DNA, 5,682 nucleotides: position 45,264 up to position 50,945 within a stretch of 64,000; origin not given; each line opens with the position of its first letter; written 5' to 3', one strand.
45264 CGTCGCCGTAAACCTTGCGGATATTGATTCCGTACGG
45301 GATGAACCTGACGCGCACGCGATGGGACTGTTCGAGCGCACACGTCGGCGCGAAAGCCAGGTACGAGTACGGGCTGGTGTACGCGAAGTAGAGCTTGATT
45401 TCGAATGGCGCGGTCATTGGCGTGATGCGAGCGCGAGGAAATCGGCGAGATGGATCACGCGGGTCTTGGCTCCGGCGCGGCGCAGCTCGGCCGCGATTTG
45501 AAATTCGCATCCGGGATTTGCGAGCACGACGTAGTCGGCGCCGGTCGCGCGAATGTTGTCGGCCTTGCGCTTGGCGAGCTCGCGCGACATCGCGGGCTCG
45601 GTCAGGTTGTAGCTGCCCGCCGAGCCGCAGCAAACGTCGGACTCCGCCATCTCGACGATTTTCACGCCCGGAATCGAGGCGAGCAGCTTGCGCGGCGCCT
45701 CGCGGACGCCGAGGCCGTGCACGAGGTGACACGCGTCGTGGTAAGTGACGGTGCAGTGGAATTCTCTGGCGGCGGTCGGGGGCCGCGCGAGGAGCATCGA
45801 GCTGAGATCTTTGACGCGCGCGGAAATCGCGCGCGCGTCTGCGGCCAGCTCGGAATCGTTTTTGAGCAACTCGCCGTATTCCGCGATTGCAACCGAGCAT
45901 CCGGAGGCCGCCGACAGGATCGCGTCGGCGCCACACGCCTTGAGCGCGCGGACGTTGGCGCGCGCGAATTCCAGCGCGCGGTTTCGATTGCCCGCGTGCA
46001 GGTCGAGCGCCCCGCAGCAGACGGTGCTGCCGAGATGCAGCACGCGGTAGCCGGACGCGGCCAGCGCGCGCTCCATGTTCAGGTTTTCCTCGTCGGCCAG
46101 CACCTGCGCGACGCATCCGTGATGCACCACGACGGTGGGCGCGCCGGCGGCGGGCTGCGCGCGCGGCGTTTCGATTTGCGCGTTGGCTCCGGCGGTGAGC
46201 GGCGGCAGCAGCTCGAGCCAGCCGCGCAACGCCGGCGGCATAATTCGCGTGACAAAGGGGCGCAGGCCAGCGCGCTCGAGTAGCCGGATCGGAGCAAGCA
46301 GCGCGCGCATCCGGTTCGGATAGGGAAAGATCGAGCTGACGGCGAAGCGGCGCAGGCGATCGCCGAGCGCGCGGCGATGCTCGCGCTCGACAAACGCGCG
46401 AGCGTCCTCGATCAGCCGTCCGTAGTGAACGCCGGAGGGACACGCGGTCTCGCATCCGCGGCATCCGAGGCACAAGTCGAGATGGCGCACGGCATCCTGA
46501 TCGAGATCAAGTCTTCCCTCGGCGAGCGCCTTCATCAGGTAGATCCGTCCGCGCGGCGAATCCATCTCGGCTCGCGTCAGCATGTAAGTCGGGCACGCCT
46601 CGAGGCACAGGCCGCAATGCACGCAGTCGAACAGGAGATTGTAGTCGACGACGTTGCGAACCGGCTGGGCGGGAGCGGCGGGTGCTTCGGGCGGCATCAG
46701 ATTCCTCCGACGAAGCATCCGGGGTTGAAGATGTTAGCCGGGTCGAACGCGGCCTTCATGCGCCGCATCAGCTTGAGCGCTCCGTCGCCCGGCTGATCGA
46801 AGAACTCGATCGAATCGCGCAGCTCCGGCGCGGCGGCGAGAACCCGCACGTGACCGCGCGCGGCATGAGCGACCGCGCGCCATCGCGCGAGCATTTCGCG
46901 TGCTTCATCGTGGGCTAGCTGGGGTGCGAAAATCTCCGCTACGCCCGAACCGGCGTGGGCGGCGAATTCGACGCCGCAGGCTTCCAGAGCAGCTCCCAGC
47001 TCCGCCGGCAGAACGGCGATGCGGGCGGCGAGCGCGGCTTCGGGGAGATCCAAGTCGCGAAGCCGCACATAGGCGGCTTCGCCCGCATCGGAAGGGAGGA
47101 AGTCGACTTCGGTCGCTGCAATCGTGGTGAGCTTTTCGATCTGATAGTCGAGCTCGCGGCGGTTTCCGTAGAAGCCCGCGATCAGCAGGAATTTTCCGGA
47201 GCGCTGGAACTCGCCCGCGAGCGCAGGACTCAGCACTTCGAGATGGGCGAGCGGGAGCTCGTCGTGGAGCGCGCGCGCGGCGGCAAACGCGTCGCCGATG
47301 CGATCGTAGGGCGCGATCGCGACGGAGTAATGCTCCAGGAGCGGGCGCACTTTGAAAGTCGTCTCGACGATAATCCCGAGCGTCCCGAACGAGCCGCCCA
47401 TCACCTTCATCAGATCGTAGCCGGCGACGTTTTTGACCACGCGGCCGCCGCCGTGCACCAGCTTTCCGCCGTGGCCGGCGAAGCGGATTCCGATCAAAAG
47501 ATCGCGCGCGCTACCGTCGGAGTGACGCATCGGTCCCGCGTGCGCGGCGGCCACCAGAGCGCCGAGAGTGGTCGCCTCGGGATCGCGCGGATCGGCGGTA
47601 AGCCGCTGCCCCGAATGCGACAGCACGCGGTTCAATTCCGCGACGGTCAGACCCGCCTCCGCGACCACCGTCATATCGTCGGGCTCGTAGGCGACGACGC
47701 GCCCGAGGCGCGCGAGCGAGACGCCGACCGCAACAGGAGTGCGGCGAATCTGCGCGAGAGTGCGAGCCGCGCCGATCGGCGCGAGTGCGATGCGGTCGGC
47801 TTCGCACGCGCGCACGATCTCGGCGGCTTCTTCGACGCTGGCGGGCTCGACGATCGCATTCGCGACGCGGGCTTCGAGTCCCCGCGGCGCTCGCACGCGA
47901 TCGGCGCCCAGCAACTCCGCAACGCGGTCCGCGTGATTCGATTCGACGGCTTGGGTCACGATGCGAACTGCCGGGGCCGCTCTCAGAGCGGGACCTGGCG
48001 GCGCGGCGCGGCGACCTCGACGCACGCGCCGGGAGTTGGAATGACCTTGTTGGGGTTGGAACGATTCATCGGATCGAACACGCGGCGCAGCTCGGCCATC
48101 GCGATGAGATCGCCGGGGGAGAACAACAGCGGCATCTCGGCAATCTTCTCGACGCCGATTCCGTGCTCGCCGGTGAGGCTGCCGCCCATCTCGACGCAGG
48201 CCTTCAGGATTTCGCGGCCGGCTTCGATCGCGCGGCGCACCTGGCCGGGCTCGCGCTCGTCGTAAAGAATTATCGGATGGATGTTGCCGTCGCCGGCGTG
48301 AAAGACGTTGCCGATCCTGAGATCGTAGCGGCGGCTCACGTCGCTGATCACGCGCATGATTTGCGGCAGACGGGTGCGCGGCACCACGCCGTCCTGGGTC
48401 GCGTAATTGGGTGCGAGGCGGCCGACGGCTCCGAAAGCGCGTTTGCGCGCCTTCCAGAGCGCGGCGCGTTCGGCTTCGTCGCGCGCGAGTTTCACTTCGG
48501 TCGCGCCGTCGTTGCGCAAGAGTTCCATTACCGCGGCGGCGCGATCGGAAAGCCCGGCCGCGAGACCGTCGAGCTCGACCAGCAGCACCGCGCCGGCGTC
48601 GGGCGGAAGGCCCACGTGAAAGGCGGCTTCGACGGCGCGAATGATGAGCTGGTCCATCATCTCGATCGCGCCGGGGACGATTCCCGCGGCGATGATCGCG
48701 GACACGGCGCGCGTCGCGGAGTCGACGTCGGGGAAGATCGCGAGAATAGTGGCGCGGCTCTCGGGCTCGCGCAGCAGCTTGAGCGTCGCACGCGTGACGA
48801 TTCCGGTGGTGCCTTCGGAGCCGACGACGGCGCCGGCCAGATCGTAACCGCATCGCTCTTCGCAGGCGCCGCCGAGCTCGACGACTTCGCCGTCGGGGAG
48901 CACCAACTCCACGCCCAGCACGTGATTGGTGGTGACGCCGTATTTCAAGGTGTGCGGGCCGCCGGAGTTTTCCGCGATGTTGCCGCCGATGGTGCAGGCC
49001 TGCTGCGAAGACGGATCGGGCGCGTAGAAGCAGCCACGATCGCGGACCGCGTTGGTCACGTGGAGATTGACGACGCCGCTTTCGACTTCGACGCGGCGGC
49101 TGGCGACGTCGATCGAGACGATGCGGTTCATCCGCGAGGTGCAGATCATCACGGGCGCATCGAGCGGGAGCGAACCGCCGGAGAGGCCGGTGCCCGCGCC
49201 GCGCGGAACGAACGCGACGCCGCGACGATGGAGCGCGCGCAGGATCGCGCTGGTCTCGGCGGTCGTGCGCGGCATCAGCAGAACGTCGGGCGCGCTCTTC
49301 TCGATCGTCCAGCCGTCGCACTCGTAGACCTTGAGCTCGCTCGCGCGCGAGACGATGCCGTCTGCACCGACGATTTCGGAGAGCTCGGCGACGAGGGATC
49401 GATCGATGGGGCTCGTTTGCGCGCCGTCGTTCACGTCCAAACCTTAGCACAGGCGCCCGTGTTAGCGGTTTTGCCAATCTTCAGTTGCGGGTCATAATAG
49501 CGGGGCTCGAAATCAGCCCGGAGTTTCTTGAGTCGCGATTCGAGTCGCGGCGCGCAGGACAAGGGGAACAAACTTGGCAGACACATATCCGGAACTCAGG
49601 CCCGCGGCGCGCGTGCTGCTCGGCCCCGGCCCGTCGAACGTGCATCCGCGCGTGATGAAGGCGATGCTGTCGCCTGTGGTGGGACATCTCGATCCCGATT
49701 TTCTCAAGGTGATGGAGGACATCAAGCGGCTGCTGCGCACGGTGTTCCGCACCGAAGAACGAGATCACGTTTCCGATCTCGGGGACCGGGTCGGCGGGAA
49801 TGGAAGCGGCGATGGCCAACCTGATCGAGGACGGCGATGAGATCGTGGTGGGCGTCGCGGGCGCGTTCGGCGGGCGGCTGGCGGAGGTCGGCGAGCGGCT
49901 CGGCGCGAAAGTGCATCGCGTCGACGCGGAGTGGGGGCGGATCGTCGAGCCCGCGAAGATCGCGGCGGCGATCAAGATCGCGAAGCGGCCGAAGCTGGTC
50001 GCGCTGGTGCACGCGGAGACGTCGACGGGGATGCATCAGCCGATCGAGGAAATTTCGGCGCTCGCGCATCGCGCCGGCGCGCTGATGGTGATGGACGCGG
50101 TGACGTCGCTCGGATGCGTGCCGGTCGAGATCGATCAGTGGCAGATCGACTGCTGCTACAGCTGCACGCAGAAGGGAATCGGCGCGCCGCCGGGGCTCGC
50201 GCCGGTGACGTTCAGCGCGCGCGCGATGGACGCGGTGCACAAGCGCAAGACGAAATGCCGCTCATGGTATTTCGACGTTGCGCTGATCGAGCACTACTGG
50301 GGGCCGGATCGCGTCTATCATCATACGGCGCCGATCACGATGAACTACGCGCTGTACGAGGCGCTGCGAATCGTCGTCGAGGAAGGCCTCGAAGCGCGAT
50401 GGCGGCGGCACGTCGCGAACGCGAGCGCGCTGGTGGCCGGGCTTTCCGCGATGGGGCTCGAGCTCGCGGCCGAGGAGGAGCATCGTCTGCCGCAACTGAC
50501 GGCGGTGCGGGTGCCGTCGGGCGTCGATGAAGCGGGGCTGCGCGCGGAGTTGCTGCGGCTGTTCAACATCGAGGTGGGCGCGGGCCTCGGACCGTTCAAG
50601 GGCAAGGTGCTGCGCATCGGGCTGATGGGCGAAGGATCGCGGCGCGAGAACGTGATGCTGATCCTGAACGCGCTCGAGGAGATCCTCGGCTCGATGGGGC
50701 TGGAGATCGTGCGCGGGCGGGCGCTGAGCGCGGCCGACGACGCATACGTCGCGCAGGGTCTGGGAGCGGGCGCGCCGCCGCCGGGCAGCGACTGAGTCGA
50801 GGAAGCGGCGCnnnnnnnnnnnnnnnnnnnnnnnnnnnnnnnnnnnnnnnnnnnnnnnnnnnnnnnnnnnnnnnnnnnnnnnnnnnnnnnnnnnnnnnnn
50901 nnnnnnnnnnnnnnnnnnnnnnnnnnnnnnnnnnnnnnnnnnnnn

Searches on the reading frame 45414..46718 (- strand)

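Call 13: search_protein_families(library=pfam, proteins=[window:45414-46718:-], max_evalue=0.001)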
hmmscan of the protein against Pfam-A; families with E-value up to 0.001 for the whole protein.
window:45414-46718:- (434 aa): 12 families
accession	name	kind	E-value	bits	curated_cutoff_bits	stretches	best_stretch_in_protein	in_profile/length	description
PF02754.22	CCG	-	1.1e-34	118.8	20.6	2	324-408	1-84/85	Cysteine-rich domain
PF13183.11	Fer4_8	-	8.4e-13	49.1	27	1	31-97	4-68/68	4Fe-4S dicluster domain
PF12838.12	Fer4_7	-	3.6e-11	43.8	27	1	32-97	2-52/52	4Fe-4S dicluster domain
PF13534.11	Fer4_17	-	7e-11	42.9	22.2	1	32-97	2-60/61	4Fe-4S dicluster domain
PF13237.11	Fer4_10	-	2.6e-09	37.3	25.5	1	77-104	3-32/53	4Fe-4S dicluster domain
PF13187.11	Fer4_9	-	9.3e-09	35.6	27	0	22-44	27-49/52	4Fe-4S dicluster domain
PF13484.11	Fer4_16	-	1.9e-08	35.4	30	1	32-95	2-65/66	4Fe-4S double cluster binding domain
PF12837.12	Fer4_6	-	2.3e-07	30.9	25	1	81-97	7-23/24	4Fe-4S binding domain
PF00037.32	Fer4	-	4.2e-07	29.9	21.1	1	31-46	7-22/24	4Fe-4S binding domain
PF12797.12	Fer4_2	-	4.7e-07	29.8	24.5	0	31-44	9-22/22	4Fe-4S binding domain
PF12800.12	Fer4_4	-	8.8e-07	29.2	24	0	31-45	3-17/17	4Fe-4S binding domain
PF14697.11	Fer4_21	-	0.0001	22.8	35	0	31-44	40-53/59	4Fe-4S dicluster domain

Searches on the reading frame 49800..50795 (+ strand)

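Call 51: search_protein_families(library=pfam, proteins=[window:49800-50795:+], max_evalue=0.0001)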
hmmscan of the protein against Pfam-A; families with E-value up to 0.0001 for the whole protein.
window:49800-50795:+ (331 aa): 1 family
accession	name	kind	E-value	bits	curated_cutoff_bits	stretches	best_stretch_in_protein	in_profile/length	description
PF00266.25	Aminotran_5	-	8.7e-27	94.5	21.5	1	6-262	79-338/371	Aminotransferase class-V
